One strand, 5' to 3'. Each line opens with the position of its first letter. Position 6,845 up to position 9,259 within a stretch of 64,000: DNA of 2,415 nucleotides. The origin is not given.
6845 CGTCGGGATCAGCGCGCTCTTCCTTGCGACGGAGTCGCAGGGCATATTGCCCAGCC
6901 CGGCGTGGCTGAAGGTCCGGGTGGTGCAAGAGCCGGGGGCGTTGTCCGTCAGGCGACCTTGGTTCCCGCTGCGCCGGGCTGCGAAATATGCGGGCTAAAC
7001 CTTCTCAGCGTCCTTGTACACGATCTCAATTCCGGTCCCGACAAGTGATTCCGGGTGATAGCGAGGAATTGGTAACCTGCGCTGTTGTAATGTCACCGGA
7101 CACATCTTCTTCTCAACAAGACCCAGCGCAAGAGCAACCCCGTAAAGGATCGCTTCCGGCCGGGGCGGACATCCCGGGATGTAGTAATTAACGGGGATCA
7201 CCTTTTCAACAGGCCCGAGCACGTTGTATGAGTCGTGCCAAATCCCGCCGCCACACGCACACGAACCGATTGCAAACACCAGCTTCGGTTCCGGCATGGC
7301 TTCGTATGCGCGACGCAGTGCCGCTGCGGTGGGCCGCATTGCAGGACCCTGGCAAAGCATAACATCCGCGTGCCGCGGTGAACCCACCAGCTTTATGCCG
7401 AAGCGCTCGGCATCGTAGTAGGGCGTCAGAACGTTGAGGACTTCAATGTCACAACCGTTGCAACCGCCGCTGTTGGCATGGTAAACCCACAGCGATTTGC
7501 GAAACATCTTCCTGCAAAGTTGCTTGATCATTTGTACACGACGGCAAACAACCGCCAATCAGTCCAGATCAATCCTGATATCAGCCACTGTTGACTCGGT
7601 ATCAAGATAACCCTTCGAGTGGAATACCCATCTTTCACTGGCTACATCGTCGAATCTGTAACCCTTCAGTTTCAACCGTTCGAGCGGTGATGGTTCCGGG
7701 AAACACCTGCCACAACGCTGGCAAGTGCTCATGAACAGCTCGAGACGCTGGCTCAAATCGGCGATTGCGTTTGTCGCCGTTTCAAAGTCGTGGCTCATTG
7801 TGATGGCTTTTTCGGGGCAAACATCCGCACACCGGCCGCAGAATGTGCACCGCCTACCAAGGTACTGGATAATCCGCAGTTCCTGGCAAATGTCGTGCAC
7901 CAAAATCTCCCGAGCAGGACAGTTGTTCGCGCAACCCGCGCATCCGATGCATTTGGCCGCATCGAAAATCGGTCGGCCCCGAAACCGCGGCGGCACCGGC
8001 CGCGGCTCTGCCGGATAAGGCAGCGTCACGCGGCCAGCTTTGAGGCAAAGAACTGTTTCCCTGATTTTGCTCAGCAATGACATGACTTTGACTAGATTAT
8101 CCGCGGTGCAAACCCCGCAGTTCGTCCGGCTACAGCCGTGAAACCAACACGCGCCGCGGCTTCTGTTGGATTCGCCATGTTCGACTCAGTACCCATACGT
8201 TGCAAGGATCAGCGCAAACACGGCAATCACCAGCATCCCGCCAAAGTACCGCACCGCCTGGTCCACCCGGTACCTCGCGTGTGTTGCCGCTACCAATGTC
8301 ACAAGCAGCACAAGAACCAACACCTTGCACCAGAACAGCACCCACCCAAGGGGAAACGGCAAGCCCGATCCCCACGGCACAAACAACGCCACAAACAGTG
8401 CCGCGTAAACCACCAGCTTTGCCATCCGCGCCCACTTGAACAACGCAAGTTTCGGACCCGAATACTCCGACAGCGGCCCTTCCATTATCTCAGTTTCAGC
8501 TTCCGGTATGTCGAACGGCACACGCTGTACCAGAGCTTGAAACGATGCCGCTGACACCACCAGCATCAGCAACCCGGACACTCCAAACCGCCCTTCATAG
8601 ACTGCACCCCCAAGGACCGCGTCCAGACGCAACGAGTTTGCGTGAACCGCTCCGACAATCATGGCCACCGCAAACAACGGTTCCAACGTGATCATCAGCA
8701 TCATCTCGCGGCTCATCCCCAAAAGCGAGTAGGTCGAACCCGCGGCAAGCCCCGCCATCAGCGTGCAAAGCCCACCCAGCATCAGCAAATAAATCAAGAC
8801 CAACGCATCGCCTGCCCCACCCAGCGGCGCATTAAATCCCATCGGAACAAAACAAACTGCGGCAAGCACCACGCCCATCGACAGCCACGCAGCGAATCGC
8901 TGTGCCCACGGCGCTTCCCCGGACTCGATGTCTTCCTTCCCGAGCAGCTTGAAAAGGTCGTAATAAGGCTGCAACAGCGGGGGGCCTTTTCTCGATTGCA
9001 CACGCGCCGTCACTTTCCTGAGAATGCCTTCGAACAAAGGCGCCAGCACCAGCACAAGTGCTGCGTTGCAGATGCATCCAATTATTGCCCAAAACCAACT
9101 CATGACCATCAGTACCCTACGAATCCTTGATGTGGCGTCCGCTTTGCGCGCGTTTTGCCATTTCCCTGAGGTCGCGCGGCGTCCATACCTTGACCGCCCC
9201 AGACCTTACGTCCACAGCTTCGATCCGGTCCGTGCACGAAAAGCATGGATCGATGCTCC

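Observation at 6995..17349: Nine-gene membrane-bound [NiFe]-hydrogenase operon with a sulfhydrogenase-type FeS/FAD-NAD(P) input module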

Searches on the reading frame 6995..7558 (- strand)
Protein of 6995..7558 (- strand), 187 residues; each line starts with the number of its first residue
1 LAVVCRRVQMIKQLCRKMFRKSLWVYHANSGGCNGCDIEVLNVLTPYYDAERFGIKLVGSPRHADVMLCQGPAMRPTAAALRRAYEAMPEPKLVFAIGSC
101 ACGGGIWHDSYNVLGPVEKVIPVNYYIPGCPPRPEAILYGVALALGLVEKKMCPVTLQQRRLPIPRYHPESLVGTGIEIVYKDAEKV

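Call 3: search_protein_families(library=pfam, proteins=[window:6995-7558:-])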
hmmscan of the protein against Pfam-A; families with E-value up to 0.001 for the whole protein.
window:6995-7558:- (187 aa): 1 family
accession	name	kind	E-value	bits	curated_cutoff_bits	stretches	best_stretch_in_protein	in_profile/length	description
PF01058.29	Oxidored_q6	-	2.2e-31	108.7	27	1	33-142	1-126/128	NADH ubiquinone oxidoreductase, 20 Kd subunit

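Call 4: search_protein_families(library=ncbifam, proteins=[window:6995-7558:-])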
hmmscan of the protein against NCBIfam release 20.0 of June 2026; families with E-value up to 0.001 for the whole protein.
window:6995-7558:- (187 aa): 17 families
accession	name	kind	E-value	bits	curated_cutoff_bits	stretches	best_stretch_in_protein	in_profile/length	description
NF005012.1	PRK06411.1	subfamily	2.2e-41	141.2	116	1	9-143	22-153/166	NADH-quinone oxidoreductase subunit NuoB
TIGR01957.1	nuoB_fam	subfamily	5.6e-38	130.1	142.7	1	11-142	7-136/145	NADH-quinone oxidoreductase subunit B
NF011391.0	PRK14816.1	equivalog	2.3e-32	112.2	283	1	21-141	52-170/196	NADH-quinone oxidoreductase subunit B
NF011395.0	PRK14820.1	equivalog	5.4e-32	111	263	1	21-150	33-159/180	NADH-quinone oxidoreductase subunit B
NF009808.0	PRK13292.1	equivalog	5.1e-31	107.3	1156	1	20-148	24-149/791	NADH-quinone oxidoreductase subunit B/C/D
NF011394.0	PRK14819.1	equivalog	1.3e-30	106.8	312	1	19-141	29-149/264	NADH-quinone oxidoreductase subunit B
NF011388.0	PRK14813.1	equivalog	1.8e-30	106.2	294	1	30-148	34-153/189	NADH dehydrogenase subunit B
NF011390.0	PRK14815.1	equivalog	2.4e-30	105.2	281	1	18-141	30-150/183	NADH dehydrogenase subunit B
NF011393.0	PRK14818.1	equivalog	3.2e-29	101.7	255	1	13-142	23-149/173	NADH dehydrogenase subunit B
NF011392.0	PRK14817.1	equivalog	1.1e-27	96.9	271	1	22-145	37-157/182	NADH-quinone oxidoreductase subunit B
NF011389.0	PRK14814.1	equivalog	3.5e-27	95.4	285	1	20-141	32-150/186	NADH dehydrogenase subunit B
TIGR03294.1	FrhG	equivalog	1.1e-07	31.8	245.5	1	64-146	51-142/228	coenzyme F420 hydrogenase subunit gamma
TIGR00391.1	hydA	subfamily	4.7e-07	29.3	179.5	1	59-143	122-206/365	hydrogenase small subunit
NF045520.1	H2_NiFeSe_small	exception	2.4e-06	27.2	470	0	91-154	144-215/314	NiFeSe hydrogenase small subunit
NF045875.1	F420_non_VhuG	exception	5e-05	22.7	450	1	113-143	132-162/286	F420-non-reducing hydrogenase subunit VhuG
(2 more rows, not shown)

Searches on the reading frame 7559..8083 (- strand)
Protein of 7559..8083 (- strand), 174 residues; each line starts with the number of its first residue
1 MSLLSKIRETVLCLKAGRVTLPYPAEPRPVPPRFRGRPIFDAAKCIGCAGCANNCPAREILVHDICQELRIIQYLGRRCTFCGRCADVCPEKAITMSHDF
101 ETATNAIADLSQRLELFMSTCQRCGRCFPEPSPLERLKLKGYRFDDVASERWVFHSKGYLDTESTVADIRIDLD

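Call 3: search_protein_families(library=pfam, proteins=[window:7559-8083:-])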
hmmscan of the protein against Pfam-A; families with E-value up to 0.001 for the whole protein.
window:7559-8083:- (174 aa): 13 families
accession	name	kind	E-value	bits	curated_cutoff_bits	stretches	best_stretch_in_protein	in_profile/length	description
PF00037.32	Fer4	-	1.6e-11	43.9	21.1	1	78-95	7-24/24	4Fe-4S binding domain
PF12838.12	Fer4_7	-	2.9e-11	44.1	27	1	78-128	1-45/52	4Fe-4S dicluster domain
PF13187.11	Fer4_9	-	2.4e-10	40.7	27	2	44-94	1-52/52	4Fe-4S dicluster domain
PF12837.12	Fer4_6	-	3.5e-10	39.8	25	1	38-58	2-22/24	4Fe-4S binding domain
PF13237.11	Fer4_10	-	4.2e-10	39.8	25.5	1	76-127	6-48/53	4Fe-4S dicluster domain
PF14697.11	Fer4_21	-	4.7e-08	33.5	35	1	41-96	4-59/59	4Fe-4S dicluster domain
PF25160.1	LdpA_Fe-S-bd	-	5.1e-08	33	27.6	0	76-96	25-45/49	LdpA Fe-S cluster-binding domain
PF12797.12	Fer4_2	-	1.5e-07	31.3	24.5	1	37-57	2-22/22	4Fe-4S binding domain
PF13484.11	Fer4_16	-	3.8e-07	31.2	30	1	78-104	1-26/66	4Fe-4S double cluster binding domain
PF12798.12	Fer4_3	-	0.00023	22.2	27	0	79-93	1-15/15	4Fe-4S binding domain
PF13183.11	Fer4_8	-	0.00041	21.3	27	0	78-127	4-60/68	4Fe-4S dicluster domain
PF12800.12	Fer4_4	-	0.00045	20.8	24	0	43-57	2-16/17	4Fe-4S binding domain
PF13459.11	Fer4_15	-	0.00051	21.1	22.4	0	78-91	7-20/66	4Fe-4S single cluster domain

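Call 4: search_protein_families(library=ncbifam, proteins=[window:7559-8083:-])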
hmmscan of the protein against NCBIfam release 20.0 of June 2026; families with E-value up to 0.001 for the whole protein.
window:7559-8083:- (174 aa): 56 families (the best 25 are shown)
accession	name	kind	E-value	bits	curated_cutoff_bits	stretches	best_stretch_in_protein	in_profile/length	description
NF009053.0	PRK12387.1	subfamily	1.5e-30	106.3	204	1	13-129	8-125/180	formate hydrogenlyase complex iron-sulfur subunit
NF006076.0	PRK08222.1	equivalog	3.6e-30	105.1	270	1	13-129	8-125/181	hydrogenase 4 subunit H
TIGR01971.1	NuoI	subfamily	1.1e-21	76.7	113.05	1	15-111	10-115/121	NADH-quinone oxidoreductase, chain I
NF006221.0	PRK08348.1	subfamily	1.2e-19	70.4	124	1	19-105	19-103/136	NADH-plastoquinone oxidoreductase subunit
NF004537.0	PRK05888.1-3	equivalog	7e-16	58.4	163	1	17-111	37-147/204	NADH-quinone oxidoreductase subunit NuoI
NF004540.0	PRK05888.2-1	equivalog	3.6e-15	55.8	215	1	4-116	5-125/139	NADH-quinone oxidoreductase subunit NuoI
NF040612.1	F420_dehyd_FpoI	exception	5e-15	55.5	180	1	4-101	3-106/135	F420H2 dehydrogenase subunit FpoI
NF004546.0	PRK05888.3-3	equivalog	1.8e-12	47.1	260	1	16-117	37-147/196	NADH-quinone oxidoreductase subunit NuoI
NF004543.0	PRK05888.2-5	equivalog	4.1e-12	46.1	243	1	18-107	34-128/217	NADH-quinone oxidoreductase subunit NuoI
NF004544.0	PRK05888.2-6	equivalog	7.6e-12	45.2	457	1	16-118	47-160/220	NADH-quinone oxidoreductase subunit NuoI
NF004545.0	PRK05888.3-1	equivalog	8.3e-12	45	229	1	18-105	41-134/154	NADH-quinone oxidoreductase subunit NuoI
NF004536.0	PRK05888.1-1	equivalog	2.1e-11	43.5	212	1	11-111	21-131/180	NADH-quinone oxidoreductase subunit NuoI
NF004541.0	PRK05888.2-2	equivalog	4.8e-11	42.8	217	1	14-99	32-116/168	NADH-quinone oxidoreductase subunit NuoI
NF010590.0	PRK13984.1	equivalog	6.4e-11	41.1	946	1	18-101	25-115/611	putative oxidoreductase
TIGR00403.1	ndhI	equivalog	3.3e-10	39.8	302.35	1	19-110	38-135/183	NAD(P)H-quinone oxidoreductase subunit I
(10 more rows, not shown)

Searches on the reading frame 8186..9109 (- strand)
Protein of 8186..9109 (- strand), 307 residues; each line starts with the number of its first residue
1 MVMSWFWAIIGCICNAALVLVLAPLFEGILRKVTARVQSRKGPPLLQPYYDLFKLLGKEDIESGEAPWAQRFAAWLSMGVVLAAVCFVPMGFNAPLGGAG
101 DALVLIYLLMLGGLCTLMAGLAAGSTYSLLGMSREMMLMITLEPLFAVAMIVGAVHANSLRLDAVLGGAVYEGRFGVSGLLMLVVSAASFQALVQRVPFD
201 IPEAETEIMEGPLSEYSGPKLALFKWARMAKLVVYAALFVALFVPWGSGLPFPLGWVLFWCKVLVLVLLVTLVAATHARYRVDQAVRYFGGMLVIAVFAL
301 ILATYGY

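Call 3: search_protein_families(library=pfam, proteins=[window:8186-9109:-])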
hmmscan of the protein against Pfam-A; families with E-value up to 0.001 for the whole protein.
window:8186-9109:- (307 aa): 1 family
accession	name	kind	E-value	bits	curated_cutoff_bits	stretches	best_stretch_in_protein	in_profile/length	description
PF00146.26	NADHdh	-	1.5e-62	212.1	27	1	17-303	9-296/298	NADH dehydrogenase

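Call 4: search_protein_families(library=ncbifam, proteins=[window:8186-9109:-])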
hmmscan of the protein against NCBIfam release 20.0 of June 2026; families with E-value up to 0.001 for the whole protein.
window:8186-9109:- (307 aa): 7 families
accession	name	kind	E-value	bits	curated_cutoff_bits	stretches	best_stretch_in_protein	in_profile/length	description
NF004741.0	PRK06076.1-2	equivalog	3.1e-35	122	305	1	5-304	22-330/337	NADH-quinone oxidoreductase subunit NuoH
NF004740.0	PRK06076.1-1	equivalog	1.1e-21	77.7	399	1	9-295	15-306/325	NADH-quinone oxidoreductase subunit NuoH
NF004745.0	PRK06076.1-6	equivalog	1.3e-21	77.2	450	1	17-288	24-313/341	NADH-quinone oxidoreductase subunit NuoH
NF004742.0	PRK06076.1-3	equivalog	1.8e-19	70.2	531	1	5-294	21-333/356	NADH-quinone oxidoreductase subunit NuoH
NF004743.0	PRK06076.1-4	equivalog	9e-18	64.3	494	1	6-297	13-330/433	NADH-quinone oxidoreductase subunit NuoH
NF040610.1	F420_dehyd_FpoH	exception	7.9e-17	61.6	475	1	4-288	9-316/339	F420H2 dehydrogenase subunit FpoH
NF004744.0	PRK06076.1-5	equivalog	1.5e-16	60.6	542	1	16-275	40-307/372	NADH-quinone oxidoreductase subunit NuoH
